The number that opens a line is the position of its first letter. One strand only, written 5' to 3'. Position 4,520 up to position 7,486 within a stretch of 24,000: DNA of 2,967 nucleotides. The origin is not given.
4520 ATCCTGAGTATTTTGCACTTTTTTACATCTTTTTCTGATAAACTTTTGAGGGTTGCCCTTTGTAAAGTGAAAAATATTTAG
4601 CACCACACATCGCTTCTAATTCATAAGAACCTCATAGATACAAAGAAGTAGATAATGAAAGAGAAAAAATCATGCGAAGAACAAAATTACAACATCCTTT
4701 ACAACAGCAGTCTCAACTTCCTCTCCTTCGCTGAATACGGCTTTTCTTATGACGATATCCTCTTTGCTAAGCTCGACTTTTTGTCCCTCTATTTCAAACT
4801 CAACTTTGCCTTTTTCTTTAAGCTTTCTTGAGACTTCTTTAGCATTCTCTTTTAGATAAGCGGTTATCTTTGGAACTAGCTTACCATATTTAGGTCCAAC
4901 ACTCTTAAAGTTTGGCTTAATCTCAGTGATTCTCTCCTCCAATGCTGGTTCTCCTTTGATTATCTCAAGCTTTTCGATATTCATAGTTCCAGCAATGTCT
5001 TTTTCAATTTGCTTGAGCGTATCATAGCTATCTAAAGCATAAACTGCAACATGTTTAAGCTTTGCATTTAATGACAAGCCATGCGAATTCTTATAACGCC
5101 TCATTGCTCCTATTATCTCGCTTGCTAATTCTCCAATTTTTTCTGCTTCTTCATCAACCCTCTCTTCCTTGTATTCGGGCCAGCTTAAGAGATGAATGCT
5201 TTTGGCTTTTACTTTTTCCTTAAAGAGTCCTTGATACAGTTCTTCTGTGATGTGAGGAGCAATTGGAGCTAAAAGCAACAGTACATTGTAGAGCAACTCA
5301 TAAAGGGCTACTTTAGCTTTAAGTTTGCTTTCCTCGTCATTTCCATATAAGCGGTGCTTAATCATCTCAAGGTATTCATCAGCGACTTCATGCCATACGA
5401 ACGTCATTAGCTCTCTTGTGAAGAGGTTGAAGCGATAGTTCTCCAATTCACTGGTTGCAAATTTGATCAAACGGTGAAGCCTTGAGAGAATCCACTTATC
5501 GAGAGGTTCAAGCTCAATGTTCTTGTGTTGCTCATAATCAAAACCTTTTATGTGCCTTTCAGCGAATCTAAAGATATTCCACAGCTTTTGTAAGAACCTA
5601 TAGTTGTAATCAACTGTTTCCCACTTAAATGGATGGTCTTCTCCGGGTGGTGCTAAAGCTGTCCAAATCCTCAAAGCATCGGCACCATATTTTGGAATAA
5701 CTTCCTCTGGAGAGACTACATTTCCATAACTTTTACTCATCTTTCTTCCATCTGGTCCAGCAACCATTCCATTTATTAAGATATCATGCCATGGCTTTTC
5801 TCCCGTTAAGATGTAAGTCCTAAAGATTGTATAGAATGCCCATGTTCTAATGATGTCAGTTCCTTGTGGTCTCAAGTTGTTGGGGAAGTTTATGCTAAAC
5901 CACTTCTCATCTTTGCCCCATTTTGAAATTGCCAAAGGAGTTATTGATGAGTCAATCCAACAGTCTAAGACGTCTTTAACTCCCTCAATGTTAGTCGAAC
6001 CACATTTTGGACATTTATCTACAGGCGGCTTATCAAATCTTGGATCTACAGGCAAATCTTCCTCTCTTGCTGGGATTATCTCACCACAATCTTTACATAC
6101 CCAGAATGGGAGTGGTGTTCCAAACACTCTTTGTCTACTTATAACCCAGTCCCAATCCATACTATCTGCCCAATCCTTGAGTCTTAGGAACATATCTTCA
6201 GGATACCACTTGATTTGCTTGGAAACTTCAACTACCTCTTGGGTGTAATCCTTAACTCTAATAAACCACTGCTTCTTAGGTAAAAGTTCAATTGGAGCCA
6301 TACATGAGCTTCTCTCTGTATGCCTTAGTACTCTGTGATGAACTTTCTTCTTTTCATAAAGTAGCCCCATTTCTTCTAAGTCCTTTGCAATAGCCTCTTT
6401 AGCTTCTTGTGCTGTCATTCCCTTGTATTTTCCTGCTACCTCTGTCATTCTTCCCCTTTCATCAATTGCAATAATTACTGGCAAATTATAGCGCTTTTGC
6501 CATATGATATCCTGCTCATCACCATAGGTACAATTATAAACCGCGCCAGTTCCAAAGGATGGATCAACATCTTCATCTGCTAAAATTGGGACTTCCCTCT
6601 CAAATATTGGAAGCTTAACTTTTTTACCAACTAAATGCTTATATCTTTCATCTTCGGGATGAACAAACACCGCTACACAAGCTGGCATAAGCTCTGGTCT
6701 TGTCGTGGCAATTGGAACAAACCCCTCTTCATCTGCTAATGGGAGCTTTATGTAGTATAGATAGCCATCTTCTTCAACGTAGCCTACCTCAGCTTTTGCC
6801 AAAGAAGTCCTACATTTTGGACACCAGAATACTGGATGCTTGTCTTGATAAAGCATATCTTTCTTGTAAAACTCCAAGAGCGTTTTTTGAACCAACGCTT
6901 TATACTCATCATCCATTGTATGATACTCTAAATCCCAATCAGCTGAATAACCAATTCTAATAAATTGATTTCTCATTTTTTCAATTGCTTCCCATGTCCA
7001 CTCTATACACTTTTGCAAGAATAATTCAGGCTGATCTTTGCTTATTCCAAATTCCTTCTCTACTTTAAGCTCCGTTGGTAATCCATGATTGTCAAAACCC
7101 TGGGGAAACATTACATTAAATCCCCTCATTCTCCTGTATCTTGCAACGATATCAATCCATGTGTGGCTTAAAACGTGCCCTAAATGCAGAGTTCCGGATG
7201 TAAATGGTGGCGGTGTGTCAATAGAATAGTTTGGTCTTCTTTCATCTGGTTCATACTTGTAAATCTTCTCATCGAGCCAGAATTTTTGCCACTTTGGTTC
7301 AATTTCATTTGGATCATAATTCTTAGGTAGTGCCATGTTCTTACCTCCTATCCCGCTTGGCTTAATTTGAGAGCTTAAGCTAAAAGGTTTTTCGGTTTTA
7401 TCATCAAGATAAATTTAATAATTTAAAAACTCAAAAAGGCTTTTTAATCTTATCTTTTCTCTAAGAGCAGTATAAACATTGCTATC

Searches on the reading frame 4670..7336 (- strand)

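Call 39: search_protein_families(library=pfam, proteins=[window:4670-7336:-], max_evalue=0.0001)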
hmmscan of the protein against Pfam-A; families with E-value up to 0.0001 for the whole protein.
window:4670-7336:- (888 aa): 6 families
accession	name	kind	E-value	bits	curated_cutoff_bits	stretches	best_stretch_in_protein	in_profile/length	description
PF00133.28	tRNA-synt_1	-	3e-102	342.9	22.7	1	15-568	1-411/414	tRNA synthetases class I (I, L, M and V)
PF08264.19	Anticodon_1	-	1.3e-42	145.6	25.1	1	613-761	1-145/148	Anticodon-binding domain of tRNA ligase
PF09334.17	tRNA-synt_1g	-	1.8e-25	90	20.1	2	39-184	3-135/391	tRNA synthetases class I (M)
PF19302.4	DUF5915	-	1.8e-10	41.1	27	1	781-866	4-87/195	Domain of unknown function (DUF5915)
PF01406.26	tRNA-synt_1e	-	6.9e-06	26.1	27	0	519-558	241-279/301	tRNA synthetases class I (C) catalytic domain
PF13603.12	tRNA-synt_1_2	-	6.1e-05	23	25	0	236-301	85-150/185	Leucyl-tRNA synthetase, editing domain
